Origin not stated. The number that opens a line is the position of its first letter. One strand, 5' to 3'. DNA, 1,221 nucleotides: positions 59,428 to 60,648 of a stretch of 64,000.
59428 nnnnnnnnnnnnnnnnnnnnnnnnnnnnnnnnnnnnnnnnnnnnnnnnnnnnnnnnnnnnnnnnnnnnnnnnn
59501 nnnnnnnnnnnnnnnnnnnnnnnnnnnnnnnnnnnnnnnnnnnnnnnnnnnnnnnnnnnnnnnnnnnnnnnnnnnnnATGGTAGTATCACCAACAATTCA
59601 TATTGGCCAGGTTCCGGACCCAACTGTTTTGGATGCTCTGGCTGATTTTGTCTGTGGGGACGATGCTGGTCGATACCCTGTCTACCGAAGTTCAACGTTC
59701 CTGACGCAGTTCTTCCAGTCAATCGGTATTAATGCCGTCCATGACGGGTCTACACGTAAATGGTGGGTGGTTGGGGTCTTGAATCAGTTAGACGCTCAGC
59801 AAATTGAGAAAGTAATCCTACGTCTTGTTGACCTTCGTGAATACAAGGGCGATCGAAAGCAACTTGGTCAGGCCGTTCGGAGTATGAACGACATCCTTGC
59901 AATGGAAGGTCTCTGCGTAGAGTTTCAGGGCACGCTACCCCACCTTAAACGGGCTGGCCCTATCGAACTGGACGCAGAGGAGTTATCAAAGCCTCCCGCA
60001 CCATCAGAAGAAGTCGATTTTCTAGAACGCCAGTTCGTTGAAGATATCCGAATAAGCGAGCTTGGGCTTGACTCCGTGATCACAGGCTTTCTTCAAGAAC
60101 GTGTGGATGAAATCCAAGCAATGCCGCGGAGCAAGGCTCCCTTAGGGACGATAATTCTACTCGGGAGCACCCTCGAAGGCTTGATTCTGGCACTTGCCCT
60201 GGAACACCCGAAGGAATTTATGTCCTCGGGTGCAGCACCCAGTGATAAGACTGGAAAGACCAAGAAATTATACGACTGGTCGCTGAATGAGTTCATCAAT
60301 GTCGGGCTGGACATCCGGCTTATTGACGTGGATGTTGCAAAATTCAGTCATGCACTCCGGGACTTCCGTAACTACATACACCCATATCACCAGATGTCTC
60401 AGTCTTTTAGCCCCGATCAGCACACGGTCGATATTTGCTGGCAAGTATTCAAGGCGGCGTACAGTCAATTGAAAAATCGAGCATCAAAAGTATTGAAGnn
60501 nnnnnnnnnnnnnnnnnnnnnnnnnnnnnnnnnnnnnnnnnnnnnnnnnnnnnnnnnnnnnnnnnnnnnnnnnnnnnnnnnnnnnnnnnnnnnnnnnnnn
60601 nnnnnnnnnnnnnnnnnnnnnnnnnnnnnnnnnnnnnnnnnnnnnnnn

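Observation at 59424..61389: tRNA-Leu-adjacent two-gene cassette of HEPN-motif proteins: candidate undescribed defence/toxin module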

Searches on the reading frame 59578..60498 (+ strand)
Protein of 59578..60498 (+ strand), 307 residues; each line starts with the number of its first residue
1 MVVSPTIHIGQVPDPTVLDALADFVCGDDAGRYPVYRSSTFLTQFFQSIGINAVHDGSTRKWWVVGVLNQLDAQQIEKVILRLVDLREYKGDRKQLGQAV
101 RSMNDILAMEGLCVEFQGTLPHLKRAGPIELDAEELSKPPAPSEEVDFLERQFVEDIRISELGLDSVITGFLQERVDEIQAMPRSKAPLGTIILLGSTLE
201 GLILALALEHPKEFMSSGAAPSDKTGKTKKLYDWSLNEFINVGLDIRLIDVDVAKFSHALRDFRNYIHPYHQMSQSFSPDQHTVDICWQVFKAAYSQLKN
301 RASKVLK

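Call 4: search_protein_families(library=pfam, proteins=[window:59578-60498:+], max_evalue=1)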
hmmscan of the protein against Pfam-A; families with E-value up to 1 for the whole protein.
window:59578-60498:+ (307 aa): 0 families

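Call 5: search_protein_families(library=padloc, proteins=[window:59578-60498:+], max_evalue=1)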
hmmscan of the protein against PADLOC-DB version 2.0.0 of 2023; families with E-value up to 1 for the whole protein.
window:59578-60498:+ (307 aa): 1 family
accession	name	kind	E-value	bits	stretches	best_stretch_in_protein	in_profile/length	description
PDLC04747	PDC-M63B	-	0.0099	13.2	1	88-162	210-281/309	-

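Call 6: search_protein_families(library=ncbifam, proteins=[window:59578-60498:+], max_evalue=1)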
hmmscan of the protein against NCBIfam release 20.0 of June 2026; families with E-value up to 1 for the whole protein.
window:59578-60498:+ (307 aa): 0 families

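Call 7: search_protein_families(library=phrogs, proteins=[window:59578-60498:+], max_evalue=1)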
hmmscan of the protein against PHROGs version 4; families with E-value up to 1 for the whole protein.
window:59578-60498:+ (307 aa): 0 families

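Call 8: find_homologous_proteins(query=window:59578-60498:+)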
Query window:59578-60498:+ (307 aa): 1815 proteins with E <= 0.001 among 3457 candidates; the best 120 are listed.
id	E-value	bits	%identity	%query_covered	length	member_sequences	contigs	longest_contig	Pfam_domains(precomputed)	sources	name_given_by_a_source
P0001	2.6e-202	688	100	100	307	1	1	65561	-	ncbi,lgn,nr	ncbi:MAG TPA: hypothetical protein VFW52_02370 [Candidatus Saccharimonadales bacterium]|nr:hypotheti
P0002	2.8e-147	508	74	98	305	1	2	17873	-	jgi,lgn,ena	-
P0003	2.1e-146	505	72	100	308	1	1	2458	-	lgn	-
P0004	1.0e-140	486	69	100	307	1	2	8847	-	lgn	-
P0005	8.7e-138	477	69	99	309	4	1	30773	-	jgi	-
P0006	1.7e-137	476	68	100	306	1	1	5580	-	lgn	-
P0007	2.8e-136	472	69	99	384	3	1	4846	-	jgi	-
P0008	7.3e-136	470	66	100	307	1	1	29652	-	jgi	jgi:hypothetical protein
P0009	1.0e-135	470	69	96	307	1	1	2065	-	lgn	-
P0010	4.7e-134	464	68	97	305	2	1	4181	-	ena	-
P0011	4.8e-131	455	66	99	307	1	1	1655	-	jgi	jgi:hypothetical protein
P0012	5.8e-131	454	64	99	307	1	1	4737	-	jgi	jgi:hypothetical protein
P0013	1.7e-130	453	65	100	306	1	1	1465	-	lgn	-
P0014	2.8e-130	452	67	97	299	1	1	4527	-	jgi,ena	-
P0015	6.7e-130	451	65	99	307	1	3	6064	-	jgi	jgi:hypothetical protein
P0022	2.8e-123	429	61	98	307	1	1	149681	-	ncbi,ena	-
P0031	4.6e-118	412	61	96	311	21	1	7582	-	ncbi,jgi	-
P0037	6.5e-117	408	60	97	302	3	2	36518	-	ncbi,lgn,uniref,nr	ncbi:hypothetical protein [Acidithrix ferrooxidans]|uniref:DUF4145 domain-containing protein n=1 Tax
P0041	5.3e-116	405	59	98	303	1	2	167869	-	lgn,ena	-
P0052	6.1e-113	395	58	98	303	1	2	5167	-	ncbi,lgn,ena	-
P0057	1.5e-112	394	59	95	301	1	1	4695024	-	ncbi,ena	-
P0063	1.1e-111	391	58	98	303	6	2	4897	-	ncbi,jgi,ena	-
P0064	1.3e-111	391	59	98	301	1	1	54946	-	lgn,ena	-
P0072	4.2e-110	386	56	97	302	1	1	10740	-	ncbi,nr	ncbi:MAG TPA: hypothetical protein VFT87_02560 [Candidatus Saccharimonadales bacterium]|nr:hypotheti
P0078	1.7e-109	384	57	98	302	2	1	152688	-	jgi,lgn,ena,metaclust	metaclust:\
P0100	7.6e-105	369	57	98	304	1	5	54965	-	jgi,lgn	-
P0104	1.7e-104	367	57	98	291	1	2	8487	-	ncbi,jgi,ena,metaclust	metaclust:\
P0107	4.7e-104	366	53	99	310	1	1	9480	-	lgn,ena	-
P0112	4.3e-103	363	53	96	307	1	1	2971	-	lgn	-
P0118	1.5e-102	361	53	97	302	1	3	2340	-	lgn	-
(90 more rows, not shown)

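Call 15: find_encoding_contigs(protein=P0002, flank=6000, max_places=2)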
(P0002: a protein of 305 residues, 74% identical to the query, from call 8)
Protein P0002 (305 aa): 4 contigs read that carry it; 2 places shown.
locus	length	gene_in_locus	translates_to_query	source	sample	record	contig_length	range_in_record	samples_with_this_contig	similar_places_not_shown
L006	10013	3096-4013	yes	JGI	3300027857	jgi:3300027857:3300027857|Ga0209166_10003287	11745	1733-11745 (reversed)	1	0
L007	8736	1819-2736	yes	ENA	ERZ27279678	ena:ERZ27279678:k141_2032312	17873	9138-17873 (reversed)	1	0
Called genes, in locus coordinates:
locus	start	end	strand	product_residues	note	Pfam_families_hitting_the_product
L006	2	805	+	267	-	?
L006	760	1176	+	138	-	PF20791:Acyl-ACP_TE_C, PF13279:4HBT_2, PF03061:4HBT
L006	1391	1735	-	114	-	PF03795:YCII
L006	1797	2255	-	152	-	PF10604:Polyketide_cyc2 (weak), PF08327:AHSA1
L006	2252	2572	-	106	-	PF01022:HTH_5, PF12840:HTH_20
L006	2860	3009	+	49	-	-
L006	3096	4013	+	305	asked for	-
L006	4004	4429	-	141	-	-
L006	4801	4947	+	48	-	-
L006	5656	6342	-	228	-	-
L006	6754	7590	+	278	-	-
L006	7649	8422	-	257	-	PF00665:rve, PF13683:rve_3, PF13333:rve_2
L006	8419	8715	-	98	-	PF01527:HTH_Tnp_1, PF13542:HTH_Tnp_ISL3 (faint), PF13384:HTH_23 (weak), PF13518:HTH_28, PF13551:HTH_29 (faint)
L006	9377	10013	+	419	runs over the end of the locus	-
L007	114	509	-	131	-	PF03795:YCII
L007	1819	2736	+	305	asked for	-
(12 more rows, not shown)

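Call 16: find_encoding_contigs(protein=P0005, flank=6000, max_places=1)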
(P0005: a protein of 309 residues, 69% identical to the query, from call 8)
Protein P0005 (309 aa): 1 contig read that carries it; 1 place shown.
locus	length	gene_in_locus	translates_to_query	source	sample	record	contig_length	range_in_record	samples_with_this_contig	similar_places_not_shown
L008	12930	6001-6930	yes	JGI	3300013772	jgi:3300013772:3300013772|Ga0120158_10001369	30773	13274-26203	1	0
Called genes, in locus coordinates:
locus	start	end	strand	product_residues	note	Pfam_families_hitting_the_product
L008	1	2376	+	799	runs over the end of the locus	-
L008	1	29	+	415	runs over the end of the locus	-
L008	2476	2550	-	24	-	-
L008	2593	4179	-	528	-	PF00226:DnaJ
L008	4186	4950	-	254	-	PF00092:VWA, PF25106:VWA_4 (weak)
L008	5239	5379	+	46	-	-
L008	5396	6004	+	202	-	-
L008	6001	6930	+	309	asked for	-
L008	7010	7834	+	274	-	PF01909:NTP_transf_2, PF18765:Polbeta (weak), PF13427:AadA_C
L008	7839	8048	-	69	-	-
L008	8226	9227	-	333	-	PF01370:Epimerase, PF04321:RmlD_sub_bind (faint), PF13460:NAD_binding_10 (weak), PF16363:GDP_Man_Dehyd (faint), PF07993:NAD_binding_4 (faint)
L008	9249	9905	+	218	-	-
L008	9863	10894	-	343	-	PF05544:Pro_racemase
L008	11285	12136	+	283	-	-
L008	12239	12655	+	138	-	-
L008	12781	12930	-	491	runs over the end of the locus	PF00899:ThiF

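Call 17: find_encoding_contigs(protein=P0022, flank=6000, max_places=1)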
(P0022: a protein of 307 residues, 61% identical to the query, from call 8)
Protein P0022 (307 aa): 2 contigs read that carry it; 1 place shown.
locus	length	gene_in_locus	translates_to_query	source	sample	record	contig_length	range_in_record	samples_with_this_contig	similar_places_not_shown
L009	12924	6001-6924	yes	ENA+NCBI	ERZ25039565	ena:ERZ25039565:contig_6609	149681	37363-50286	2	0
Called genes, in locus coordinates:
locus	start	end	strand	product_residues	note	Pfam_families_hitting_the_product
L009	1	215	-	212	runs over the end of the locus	-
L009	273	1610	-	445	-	-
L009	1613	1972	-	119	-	PF03551:PadR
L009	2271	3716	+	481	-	-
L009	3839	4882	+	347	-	PF13412:HTH_24 (faint), PF12802:MarR_2 (weak)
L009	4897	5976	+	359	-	PF00583:Acetyltransf_1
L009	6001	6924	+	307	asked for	-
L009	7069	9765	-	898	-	PF08471:Ribonuc_red_2_N, PF02867:Ribonuc_red_lgC, PF12637:TSCPD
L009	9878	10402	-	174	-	-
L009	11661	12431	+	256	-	PF13432:TPR_16 (faint), PF13428:TPR_14 (faint)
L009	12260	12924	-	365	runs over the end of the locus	-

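Call 18: find_encoding_contigs(protein=P0057, flank=6000, max_places=1)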
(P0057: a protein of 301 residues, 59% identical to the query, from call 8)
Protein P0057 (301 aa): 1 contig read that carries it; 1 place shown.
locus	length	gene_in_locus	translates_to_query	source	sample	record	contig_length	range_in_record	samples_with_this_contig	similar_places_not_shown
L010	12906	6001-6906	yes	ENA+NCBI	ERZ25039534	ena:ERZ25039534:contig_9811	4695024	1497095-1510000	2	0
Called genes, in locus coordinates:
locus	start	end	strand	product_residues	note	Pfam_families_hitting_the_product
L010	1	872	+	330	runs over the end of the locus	PF00069:Pkinase, PF07714:PK_Tyr_Ser-Thr, PF14531:Kinase-like (faint)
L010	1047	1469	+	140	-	PF08281:Sigma70_r4_2 (faint), PF02796:HTH_7 (weak), PF13936:HTH_38 (faint), PF13384:HTH_23 (faint), PF13518:HTH_28 (faint), PF04967:HTH_10 (faint)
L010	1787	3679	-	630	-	PF13304:AAA_21 (weak), PF13476:AAA_23 (faint), PF13175:AAA_15, PF13304:AAA_21 (weak), PF20469:OLD-like_TOPRIM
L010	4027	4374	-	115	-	-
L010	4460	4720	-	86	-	-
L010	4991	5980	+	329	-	PF10137:CAP12-PCTIR_TIR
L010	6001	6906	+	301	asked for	-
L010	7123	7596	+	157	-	PF13936:HTH_38 (faint)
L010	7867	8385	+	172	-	-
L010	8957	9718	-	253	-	-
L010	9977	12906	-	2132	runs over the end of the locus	PF20148:DUF6531 (faint), PF05593:RHS_repeat (faint), PF25023:TEN_YD-shell (weak)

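Call 22: search_protein_families(library=pfam, alignment_id=A2, max_evalue=1)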
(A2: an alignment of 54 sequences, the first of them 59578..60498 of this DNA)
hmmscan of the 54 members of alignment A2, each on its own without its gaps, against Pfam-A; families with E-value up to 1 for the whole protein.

A. member 1, window:59578-60498:+ (307 aa): 0 families

B. families by the number of members that match (of 54 scanned): 19 families
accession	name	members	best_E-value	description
PF03210.18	Paramyx_P_V_C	2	0.03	Paramyxovirus P/V phosphoprotein C-terminal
PF13643.11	DUF4145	2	0.053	Domain of unknown function (DUF4145)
PF18733.6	HEPN_LA2681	1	0.018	LA2681-like HEPN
PF14094.11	DUF4272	1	0.02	Domain of unknown function (DUF4272)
PF04361.18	DUF494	1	0.025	Protein of unknown function (DUF494)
PF03206.19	NifW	1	0.068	Nitrogen fixation protein NifW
PF03031.24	NIF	1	0.07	NLI interacting factor-like phosphatase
PF14841.11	FliG_M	1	0.07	FliG middle domain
PF07200.18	Mod_r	1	0.075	Modifier of rudimentary (Mod(r)) protein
PF10046.14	BLOC1_2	1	0.092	Biogenesis of lysosome-related organelles complex-1 subunit 2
PF03731.21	Ku_N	1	0.11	Ku70/Ku80 N-terminal alpha/beta domain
PF13076.11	Fur_reg_FbpA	1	0.13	Fur-regulated basic protein A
PF16891.10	STPPase_N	1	0.13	Serine-threonine protein phosphatase N-terminal domain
PF12345.13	DUF3641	1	0.13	Protein of unknown function (DUF3641)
PF18729.6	HEPN_STY4199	1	0.14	STY4199-like HEPN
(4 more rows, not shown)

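Call 23: search_solved_structures(query=A2, max_evalue=10, show_alignments=2)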
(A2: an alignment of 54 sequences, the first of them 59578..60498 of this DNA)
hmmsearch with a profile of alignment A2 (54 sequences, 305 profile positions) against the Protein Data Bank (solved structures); distinct sequences matched with E-value up to 10: 2.
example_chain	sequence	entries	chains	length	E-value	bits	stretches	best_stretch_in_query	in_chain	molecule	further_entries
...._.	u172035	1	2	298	0.27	13.9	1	228-285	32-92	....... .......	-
9r0p_B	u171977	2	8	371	0.41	13.3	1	228-285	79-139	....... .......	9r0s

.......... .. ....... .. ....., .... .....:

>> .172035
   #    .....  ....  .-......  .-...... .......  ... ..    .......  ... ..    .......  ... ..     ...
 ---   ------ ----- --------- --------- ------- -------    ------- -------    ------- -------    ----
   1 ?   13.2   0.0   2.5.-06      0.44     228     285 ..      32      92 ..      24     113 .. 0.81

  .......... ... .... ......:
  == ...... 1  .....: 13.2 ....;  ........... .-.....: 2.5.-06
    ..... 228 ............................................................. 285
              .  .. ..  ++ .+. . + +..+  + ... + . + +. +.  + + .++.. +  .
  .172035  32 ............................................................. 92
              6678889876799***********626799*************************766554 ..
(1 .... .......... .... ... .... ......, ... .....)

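Call 31: predict_structure(alignment_id=A2)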
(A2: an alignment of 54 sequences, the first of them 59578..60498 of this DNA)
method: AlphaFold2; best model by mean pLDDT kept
length: 307 residues; sequences in the alignment: 54
mean_pLDDT: 91.7   pTM: 0.56
mean pLDDT of the five models: 91.7, 89.9, 89.3, 88.4, 86.9
residues with pLDDT >= 90: 234; 70-90: 58; 50-70: 11; < 50: 4
segments of 3 or more residues with pLDDT < 50: none
pLDDT, mean of each block of 10 residues (from residue 1): 72 96 96 95 97 95 97 98 96 95 94 93 87 62 76 89 96 95 88 96 97 97 96 97 96 90 87 88 94 96 91
secondary structure, 60 per line:
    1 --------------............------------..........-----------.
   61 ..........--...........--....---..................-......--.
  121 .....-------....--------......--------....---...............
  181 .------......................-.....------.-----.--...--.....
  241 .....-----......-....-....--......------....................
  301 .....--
elements in order: H15-26 H39-48 H60-70 H73-83 H86-89 H93-110 E112-117 E120-125 H133-136 H145-150 H159-162 H166-181 H188-209 H211-215 H236-245 H251-256 H258-261 H263-266 H269-274 H281-305

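Call 35: fold_search(model_id=the predicted structure, library=pdb)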
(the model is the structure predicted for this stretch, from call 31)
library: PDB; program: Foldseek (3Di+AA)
matches with E <= 10: 136; with E <= 0.001: 0
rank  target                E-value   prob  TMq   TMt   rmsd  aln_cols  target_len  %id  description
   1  1ylm_A                2.2e-01  0.82  0.25  0.41   9.2       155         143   10  Structure of Cytosolic Protein of Unknown Function YutE from Bacillus subtilis (released 2005-03-01)
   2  2ffl_D                3.1e-01  0.08  0.15  0.08  20.9       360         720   13  Crystal Structure of Dicer from Giardia intestinalis (released 2006-01-24)
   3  9jg0_R                7.3e-01  0.04  0.12  0.09  26.6       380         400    6  Cryo-EM structure of neuropeptide FF receptor 2 in the ligand-free state with BRIL fusion, anti-BRIL Fab, and nanobody (released 2025-04-09)
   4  8dk1_F                7.6e-01  0.21  0.11  0.17  17.8       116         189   13  CryoEM structure of JetABC (head construct) from Pseudomonas aeruginosa PA14 (released 2022-10-05)
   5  7ae6_B                8.0e-01  0.54  0.26  0.44   9.7       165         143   10  Crystal structure of di-AMPylated HEPN(R102A) toxin (released 2020-12-30)
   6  7vpq_A                1.0e+00  0.05  0.13  0.06  21.3       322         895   10  Structures of a deltacoronavirus spike protein bound to porcine and human receptors indicate the risk of virus adaptat (released 2022-03-16)
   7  5c1m_A                1.0e+00  0.03  0.10  0.11  28.4       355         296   10  Crystal structure of active mu-opioid receptor bound to the agonist BU72 (released 2015-08-05)
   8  7ae6_A                1.1e+00  0.54  0.27  0.47   7.2       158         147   10  Crystal structure of di-AMPylated HEPN(R102A) toxin (released 2020-12-30)
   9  8kg6_M                1.2e+00  0.08  0.18  0.09  18.8       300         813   12  Yeast replisome in state I (released 2023-12-06)
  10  8xgc_8                1.2e+00  0.06  0.15  0.08  20.1       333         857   10  Structure of yeast replisome associated with FACT and histone hexamer, Composite map (released 2024-02-14)
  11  4a6d                  1.2e+00  0.04  0.09  0.08  22.8       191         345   14  Crystal structure of human N-acetylserotonin methyltransferase (ASMT) in complex with SAM (released 2012-11-07)
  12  8as8_C                1.4e+00  0.06  0.11  0.16  18.9       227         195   12  E. coli Wadjet JetABC monomer (released 2022-12-14)
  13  7vpq_E                1.4e+00  0.05  0.13  0.06  21.2       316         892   10  Structures of a deltacoronavirus spike protein bound to porcine and human receptors indicate the risk of virus adaptat (released 2022-03-16)
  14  1k7w_A                1.4e+00  0.09  0.22  0.16  25.0       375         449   12  Crystal Structure of S283A Duck Delta 2 Crystallin Mutant (released 2002-03-06)
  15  1u0b_B                1.6e+00  0.13  0.12  0.08  13.6       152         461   12  Crystal structure of cysteinyl-tRNA synthetase binary complex with tRNACys (released 2004-11-23)
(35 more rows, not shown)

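Call 36: fold_search(model_id=the predicted structure, library=viral)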
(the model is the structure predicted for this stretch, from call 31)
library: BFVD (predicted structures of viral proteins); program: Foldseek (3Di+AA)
matches with E <= 10: 286; with E <= 0.001: 0
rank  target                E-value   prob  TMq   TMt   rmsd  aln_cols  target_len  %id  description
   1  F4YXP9                1.6e-01  0.18  0.19  0.18  21.2       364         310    9  DUF6456 domain-containing protein [Roseobacter phage RDJL Phi 1]
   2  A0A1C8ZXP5            2.2e-01  0.10  0.12  0.11  21.4       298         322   11  Uncharacterized protein [Chrysodeixis includens nucleopolyhedrovirus]
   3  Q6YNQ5                2.6e-01  0.07  0.11  0.09  21.1       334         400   13  Capsid protein [Botrytis virus X (isolate Botrytis cinerea/New Zealand/Howitt/2006)]
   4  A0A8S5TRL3            3.0e-01  0.10  0.14  0.15  27.7       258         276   13  Replication initiator A family protein [Siphoviridae sp. ct1SN28]
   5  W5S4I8                3.0e-01  0.10  0.12  0.05  20.8       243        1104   11  VV D6-like helicase [Pithovirus sibericum]
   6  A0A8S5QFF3            3.4e-01  0.66  0.23  0.40  12.6       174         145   11  HEPN domain-containing protein [Siphoviridae sp. ct73D3]
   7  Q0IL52                5.3e-01  0.14  0.16  0.20  18.1       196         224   12  ORF67 [Leucania separata nucleopolyhedrovirus]
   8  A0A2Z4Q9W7            5.8e-01  0.06  0.11  0.13  22.6       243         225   11  (no name in the UniProt tables at hand)
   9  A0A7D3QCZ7            6.4e-01  0.07  0.15  0.09  26.7       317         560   11  (no name in the UniProt tables at hand)
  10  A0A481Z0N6            6.7e-01  0.06  0.12  0.09  20.7       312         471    9  thymidine kinase [Mimivirus LCMiAC01]
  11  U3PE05                7.4e-01  0.72  0.30  0.38  19.8       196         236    9  (no name in the UniProt tables at hand)
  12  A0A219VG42            9.4e-01  0.04  0.11  0.07  22.5       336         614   10  Tail tape measure protein [Leuconostoc phage LDG]
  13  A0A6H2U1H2            9.8e-01  0.07  0.12  0.08  23.4       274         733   11  Helicase primase [Bovine alphaherpesvirus 2]
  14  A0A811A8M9            1.0e+00  0.10  0.17  0.10  20.1       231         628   12  (no name in the UniProt tables at hand)
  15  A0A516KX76            1.0e+00  0.06  0.11  0.13  23.1       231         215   11  (no name in the UniProt tables at hand)
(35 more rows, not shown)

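Call 39: search_protein_families(library=pfam, proteins=[L010:4991-5977:+, L008:5396-6001:+, L008:7010-7831:+], max_evalue=1)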
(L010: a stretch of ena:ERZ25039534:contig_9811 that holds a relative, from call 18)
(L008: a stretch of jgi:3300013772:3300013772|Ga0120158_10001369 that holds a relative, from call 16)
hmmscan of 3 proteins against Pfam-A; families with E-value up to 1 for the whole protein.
L010:4991-5977:+ (329 aa): 1 family
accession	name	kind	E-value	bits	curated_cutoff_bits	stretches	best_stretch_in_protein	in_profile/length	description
PF10137.14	CAP12-PCTIR_TIR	-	9.4e-17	61.6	24.7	1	186-301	2-118/119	CAP12/Pycsar effector protein, TIR domain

L008:5396-6001:+ (202 aa): 12 families
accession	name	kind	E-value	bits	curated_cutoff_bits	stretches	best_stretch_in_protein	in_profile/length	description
PF02224.24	Cytidylate_kin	-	5.1e-05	23.5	26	1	35-64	1-30/211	Cytidylate kinase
PF13191.12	AAA_16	-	0.0013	19.7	32.6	1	14-59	12-51/167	AAA ATPase domain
PF00485.24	PRK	-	0.0028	18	22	0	107-174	103-178/196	Phosphoribulokinase / Uridine kinase family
PF13238.12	AAA_18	-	0.0057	17.6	29.4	1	35-160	1-119/128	AAA domain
PF13671.12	AAA_33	-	0.015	16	27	1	36-67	3-34/143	AAA domain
PF13401.12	AAA_22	-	0.025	15.3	27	1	31-82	4-33/130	AAA domain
PF01121.26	CoaE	-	0.054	13.6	27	0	34-69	2-36/180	Dephospho-CoA kinase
PF00910.28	RNA_helicase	-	0.085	13.8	21.5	1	36-79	2-47/105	RNA helicase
PF25199.1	nSTAND_NTPase5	-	0.12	12.6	34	1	11-47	22-56/145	Novel STAND NTPase 5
PF01202.28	SKI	-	0.14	12.8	22.1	1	42-66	2-26/159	Shikimate kinase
PF05729.18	NACHT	-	0.2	11.9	26.7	1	33-62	1-30/167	NACHT domain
PF07693.20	KAP_NTPase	-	0.29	10.8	20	1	33-59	21-47/293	KAP family P-loop domain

L008:7010-7831:+ (274 aa): 6 families
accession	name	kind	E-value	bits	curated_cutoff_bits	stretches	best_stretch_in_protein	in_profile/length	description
PF13427.11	AadA_C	-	2.1e-14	54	22.2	1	153-241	2-80/103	Aminoglycoside adenylyltransferase, C-terminal domain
PF01909.29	NTP_transf_2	-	3.9e-08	34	21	1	30-76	9-53/93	Nucleotidyltransferase domain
PF18765.7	Polbeta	-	8e-06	26.4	26.9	1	37-78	13-54/93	Polymerase beta, Nucleotidyltransferase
PF20879.2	SidM_N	-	0.023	14.4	27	1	37-69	59-92/285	SidM, N-terminal domain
PF22014.2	DUF6932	-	0.049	14.5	27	1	29-95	45-106/142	Family of unknown function (DUF6932)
PF22600.2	MTPAP-like_central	-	0.17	12.4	27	1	36-79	38-81/139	Poly(A) RNA polymerase, mitochondrial-like, central palm domain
